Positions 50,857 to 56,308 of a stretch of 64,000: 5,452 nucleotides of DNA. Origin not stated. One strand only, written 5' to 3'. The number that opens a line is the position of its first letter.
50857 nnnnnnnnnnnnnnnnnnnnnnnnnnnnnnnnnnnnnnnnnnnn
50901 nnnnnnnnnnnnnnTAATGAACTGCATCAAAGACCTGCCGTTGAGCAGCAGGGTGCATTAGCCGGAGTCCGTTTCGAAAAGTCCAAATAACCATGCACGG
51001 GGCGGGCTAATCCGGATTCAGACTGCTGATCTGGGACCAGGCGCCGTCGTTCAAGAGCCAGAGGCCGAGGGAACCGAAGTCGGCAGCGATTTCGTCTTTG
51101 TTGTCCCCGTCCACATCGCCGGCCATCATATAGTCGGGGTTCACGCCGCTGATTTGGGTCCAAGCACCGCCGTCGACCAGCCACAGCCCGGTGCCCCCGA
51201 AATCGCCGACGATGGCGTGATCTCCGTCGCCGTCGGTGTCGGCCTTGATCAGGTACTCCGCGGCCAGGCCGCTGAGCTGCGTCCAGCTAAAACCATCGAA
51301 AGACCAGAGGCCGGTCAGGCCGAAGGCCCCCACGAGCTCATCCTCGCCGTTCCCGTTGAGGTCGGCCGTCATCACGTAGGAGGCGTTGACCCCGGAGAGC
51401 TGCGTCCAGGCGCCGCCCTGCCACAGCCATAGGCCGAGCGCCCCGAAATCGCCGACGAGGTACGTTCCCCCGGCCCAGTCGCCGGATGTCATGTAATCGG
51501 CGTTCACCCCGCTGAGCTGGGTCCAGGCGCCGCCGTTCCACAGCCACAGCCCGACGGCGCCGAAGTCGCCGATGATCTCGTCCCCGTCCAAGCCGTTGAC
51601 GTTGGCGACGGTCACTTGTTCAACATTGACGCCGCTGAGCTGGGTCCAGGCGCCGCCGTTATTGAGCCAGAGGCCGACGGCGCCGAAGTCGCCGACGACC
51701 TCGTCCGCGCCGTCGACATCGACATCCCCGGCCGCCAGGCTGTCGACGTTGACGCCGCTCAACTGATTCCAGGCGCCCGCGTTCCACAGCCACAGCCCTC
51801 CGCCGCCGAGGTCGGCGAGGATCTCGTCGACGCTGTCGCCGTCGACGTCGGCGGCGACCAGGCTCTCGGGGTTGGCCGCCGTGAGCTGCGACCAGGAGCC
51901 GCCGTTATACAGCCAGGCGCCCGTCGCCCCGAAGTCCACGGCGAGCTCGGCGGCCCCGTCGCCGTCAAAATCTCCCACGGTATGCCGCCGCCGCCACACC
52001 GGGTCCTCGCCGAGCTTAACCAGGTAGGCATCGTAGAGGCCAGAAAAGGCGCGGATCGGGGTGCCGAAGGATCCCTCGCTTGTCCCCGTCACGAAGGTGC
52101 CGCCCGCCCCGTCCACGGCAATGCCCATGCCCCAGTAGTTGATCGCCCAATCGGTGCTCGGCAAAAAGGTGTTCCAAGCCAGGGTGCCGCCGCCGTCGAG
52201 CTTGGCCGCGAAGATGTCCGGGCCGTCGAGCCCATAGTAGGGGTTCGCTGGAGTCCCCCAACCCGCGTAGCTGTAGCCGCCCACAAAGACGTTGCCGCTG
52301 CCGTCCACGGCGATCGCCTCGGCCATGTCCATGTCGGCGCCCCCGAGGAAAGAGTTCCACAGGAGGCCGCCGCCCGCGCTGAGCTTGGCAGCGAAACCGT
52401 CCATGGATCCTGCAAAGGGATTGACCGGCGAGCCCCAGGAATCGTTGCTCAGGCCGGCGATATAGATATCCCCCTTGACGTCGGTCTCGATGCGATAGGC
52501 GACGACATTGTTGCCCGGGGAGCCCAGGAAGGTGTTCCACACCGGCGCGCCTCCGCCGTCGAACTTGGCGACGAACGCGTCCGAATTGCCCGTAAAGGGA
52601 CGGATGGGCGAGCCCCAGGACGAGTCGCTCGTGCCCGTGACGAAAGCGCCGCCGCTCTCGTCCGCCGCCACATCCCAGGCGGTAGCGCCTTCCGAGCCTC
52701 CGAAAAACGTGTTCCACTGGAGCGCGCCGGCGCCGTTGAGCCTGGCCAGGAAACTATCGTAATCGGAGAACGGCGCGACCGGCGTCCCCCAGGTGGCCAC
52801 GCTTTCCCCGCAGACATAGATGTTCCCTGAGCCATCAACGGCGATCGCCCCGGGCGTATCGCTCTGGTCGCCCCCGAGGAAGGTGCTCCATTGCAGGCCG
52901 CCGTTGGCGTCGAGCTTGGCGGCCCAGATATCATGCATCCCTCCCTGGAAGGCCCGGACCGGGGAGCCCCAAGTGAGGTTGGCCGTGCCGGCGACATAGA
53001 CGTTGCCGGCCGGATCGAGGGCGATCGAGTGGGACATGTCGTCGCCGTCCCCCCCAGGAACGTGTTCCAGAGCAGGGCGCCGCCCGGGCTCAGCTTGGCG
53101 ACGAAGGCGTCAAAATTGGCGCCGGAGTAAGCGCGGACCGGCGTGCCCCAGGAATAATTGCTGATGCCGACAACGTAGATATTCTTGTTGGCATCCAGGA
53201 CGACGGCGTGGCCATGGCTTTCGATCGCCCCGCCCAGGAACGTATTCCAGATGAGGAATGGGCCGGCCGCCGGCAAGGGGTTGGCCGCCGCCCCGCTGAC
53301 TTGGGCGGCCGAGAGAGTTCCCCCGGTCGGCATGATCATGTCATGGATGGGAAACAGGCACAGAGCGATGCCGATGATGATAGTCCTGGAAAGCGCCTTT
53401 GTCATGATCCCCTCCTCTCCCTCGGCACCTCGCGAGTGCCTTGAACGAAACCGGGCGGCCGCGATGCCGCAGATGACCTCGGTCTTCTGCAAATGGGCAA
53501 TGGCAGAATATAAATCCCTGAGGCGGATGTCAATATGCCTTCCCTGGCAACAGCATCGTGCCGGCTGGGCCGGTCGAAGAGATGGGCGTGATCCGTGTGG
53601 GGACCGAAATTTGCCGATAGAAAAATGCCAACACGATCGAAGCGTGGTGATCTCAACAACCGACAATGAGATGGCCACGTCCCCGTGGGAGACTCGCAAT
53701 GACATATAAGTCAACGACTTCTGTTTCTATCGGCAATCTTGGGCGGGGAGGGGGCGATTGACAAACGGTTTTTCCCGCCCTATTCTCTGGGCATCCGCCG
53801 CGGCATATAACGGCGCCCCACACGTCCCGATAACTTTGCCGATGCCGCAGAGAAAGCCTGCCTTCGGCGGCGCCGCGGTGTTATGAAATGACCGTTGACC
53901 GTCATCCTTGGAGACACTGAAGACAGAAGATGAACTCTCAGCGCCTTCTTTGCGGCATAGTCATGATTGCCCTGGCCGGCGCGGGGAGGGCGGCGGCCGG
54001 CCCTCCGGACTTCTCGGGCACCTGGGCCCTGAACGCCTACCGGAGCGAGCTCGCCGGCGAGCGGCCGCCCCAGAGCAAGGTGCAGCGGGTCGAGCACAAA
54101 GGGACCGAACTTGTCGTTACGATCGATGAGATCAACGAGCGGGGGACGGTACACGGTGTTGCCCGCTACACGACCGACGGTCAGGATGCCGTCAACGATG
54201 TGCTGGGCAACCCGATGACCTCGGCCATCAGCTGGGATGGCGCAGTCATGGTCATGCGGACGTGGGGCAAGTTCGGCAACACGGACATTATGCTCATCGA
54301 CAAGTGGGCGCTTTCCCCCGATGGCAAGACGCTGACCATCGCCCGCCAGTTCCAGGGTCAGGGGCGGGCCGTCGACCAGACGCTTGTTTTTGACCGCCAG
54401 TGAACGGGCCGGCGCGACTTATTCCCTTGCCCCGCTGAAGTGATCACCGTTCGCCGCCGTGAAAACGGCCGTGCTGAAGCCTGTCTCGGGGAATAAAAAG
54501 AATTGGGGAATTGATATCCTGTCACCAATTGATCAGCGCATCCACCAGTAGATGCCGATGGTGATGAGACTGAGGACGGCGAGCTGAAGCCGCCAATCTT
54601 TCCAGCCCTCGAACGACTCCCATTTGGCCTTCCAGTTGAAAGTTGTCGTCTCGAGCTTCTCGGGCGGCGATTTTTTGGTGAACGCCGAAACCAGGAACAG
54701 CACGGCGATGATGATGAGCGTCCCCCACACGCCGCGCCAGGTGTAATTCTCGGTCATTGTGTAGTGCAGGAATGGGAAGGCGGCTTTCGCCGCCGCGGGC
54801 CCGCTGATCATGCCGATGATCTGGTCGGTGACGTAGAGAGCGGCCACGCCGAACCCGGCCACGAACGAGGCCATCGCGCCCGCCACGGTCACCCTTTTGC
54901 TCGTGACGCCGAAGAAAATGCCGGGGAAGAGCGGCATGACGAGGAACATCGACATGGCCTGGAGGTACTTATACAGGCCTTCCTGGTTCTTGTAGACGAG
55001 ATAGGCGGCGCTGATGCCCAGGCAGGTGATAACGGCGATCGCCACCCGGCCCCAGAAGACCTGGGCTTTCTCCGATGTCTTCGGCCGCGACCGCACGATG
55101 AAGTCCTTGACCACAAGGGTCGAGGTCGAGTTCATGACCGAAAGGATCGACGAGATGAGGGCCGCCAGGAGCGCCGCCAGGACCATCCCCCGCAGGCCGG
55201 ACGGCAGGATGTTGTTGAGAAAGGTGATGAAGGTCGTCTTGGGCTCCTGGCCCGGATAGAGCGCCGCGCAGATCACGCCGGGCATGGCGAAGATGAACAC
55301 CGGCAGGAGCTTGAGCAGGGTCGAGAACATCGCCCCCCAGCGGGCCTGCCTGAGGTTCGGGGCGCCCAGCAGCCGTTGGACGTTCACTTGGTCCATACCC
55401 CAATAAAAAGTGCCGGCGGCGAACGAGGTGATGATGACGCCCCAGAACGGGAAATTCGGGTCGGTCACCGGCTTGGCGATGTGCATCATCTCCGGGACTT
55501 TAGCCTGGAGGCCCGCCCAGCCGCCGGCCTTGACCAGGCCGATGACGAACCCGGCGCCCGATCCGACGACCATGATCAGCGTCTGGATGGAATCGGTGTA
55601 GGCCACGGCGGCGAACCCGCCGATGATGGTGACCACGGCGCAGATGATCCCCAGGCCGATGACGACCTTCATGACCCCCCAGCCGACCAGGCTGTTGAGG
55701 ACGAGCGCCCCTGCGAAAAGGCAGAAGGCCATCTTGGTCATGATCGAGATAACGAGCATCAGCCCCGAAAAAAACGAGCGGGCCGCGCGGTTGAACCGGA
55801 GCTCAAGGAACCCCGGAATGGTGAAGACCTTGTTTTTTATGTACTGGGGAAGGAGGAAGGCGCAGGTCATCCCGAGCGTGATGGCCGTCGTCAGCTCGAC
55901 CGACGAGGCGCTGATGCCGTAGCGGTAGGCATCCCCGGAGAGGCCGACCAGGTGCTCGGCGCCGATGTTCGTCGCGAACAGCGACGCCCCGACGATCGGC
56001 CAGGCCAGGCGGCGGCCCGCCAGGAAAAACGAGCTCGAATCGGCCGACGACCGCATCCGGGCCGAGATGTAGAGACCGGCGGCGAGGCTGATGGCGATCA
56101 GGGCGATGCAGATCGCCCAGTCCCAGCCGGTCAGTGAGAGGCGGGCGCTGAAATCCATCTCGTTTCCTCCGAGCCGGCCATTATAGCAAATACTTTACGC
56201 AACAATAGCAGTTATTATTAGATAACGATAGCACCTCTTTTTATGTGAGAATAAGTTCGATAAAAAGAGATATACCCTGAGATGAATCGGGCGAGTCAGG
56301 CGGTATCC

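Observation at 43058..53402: Copper module (MCO plus CusB-YHS adaptor) bracketed by diverged direct-repeat paralogs of a secreted SBBP/propeller protein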

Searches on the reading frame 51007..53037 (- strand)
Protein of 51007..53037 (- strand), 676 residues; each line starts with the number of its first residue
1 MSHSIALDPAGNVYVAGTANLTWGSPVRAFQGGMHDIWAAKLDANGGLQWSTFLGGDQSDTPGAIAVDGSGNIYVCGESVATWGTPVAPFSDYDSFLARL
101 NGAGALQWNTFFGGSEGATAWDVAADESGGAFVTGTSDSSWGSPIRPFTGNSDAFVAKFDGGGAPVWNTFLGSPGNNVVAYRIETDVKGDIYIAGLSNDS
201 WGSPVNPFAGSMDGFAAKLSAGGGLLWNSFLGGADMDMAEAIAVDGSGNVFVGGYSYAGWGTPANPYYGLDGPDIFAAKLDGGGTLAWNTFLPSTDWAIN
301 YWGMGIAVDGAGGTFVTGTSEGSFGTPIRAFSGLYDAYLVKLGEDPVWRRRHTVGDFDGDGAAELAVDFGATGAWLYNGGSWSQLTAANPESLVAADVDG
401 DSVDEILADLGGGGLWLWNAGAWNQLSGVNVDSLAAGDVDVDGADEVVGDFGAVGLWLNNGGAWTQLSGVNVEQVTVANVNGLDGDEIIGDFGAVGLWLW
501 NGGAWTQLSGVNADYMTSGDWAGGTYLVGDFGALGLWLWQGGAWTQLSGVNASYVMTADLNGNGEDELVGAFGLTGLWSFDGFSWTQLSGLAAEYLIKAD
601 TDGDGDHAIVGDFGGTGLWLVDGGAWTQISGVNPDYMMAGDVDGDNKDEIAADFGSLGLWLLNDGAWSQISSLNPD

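Call 5: search_protein_families(library=pfam, proteins=[window:51007-53037:-], max_evalue=0.01)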
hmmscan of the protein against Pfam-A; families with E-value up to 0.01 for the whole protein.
window:51007-53037:- (676 aa): 3 families
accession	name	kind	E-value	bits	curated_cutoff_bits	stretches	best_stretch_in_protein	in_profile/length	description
PF06739.17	SBBP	-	3.7e-25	88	20.5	3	49-79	1-32/38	Beta-propeller repeat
PF13517.12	FG-GAP_3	-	0.0013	19.8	26.9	1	356-407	1-60/61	FG-GAP-like repeat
PF07494.17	Reg_prop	-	0.0027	18.1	20.4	0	3-17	8-22/24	Two component regulator propeller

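Call 48: search_protein_families(library=ncbifam, proteins=[window:51007-53037:-], max_evalue=0.001)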
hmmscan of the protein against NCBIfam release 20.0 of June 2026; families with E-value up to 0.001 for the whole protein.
window:51007-53037:- (676 aa): 1 family
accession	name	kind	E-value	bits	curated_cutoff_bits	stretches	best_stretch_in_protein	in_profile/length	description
NF047494.1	Lepto_SBBP_lipo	equivalog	4e-39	134.6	400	2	4-256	133-385/466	SBBP repeat beta-propeller lipoprotein, LipL53 family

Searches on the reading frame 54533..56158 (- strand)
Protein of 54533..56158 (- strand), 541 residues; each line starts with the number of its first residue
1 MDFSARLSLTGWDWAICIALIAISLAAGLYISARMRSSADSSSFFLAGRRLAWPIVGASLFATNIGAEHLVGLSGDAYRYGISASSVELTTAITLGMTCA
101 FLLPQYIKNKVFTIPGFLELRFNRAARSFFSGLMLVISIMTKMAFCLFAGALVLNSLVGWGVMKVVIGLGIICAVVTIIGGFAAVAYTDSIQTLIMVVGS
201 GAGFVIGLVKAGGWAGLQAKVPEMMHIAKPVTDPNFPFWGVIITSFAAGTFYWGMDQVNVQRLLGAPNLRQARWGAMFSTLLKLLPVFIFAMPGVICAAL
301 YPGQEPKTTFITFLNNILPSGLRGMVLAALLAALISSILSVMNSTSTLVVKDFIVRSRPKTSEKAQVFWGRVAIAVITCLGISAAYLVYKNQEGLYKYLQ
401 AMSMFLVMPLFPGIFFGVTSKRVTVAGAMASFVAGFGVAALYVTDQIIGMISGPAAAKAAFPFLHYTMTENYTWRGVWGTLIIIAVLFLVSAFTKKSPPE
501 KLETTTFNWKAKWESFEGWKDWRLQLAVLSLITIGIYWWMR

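Call 8: search_protein_families(library=pfam, proteins=[window:54533-56158:-], max_evalue=0.001)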
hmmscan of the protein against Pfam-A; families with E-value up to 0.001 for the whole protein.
window:54533-56158:- (541 aa): 1 family
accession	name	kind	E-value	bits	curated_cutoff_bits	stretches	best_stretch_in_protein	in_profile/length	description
PF00474.23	SSF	-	5.6e-57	193.9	22.8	1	44-435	1-406/406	Sodium:solute symporter family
